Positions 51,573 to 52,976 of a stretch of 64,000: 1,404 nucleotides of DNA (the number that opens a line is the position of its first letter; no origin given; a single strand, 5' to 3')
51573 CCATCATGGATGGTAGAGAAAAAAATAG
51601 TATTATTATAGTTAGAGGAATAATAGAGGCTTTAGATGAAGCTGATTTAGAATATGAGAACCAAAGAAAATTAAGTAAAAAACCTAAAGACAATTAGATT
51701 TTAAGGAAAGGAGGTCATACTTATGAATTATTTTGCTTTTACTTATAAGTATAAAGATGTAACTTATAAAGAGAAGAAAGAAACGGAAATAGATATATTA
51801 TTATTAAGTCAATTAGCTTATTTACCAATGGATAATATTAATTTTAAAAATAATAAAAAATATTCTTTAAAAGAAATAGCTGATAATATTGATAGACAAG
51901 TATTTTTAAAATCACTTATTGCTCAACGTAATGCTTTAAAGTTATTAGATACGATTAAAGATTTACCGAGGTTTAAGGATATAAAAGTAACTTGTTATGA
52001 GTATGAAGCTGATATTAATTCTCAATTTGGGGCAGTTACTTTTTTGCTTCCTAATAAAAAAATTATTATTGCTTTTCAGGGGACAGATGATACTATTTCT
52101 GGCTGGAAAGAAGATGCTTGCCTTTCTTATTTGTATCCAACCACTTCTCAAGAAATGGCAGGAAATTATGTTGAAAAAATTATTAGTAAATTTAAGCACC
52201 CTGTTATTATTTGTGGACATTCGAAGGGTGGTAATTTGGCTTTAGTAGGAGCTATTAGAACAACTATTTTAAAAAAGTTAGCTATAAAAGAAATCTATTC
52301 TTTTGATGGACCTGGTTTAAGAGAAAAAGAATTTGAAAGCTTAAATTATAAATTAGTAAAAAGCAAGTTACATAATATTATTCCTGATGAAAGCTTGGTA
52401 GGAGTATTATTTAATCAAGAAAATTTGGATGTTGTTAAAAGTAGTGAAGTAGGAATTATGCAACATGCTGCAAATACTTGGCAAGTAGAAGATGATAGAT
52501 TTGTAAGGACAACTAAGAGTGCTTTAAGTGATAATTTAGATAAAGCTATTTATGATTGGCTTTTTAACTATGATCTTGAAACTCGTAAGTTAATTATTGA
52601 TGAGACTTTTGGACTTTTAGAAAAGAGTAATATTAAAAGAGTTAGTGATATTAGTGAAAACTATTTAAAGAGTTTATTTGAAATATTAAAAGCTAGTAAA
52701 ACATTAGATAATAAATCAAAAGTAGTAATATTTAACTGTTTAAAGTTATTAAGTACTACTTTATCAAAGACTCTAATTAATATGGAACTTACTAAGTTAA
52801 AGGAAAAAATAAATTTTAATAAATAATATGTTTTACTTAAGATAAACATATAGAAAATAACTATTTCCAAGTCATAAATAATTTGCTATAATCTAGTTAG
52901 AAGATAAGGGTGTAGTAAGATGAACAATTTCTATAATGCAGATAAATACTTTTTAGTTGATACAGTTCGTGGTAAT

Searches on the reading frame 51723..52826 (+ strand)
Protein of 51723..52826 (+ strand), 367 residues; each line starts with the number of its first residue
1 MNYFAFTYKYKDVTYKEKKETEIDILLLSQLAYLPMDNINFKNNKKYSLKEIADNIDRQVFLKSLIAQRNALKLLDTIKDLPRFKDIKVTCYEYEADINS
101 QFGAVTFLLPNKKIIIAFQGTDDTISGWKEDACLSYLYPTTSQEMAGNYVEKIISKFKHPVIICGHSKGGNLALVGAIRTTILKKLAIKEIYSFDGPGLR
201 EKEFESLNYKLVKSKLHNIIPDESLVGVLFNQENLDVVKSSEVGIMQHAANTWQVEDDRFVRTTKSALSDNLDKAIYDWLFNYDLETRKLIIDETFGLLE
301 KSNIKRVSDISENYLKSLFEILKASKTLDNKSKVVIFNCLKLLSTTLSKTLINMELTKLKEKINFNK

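Call 31: search_protein_families(library=pfam, proteins=[window:51723-52826:+], max_evalue=0.001)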
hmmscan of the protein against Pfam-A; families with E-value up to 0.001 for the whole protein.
window:51723-52826:+ (367 aa): 2 families
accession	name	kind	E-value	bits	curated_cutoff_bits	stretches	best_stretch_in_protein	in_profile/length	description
PF11187.14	Mbeg1-like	-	1.7e-60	204.7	21.1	1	81-296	4-223/224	Mbeg1-like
PF01764.32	Lipase_3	-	0.00033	21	22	0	149-222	52-128/140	Lipase (class 3)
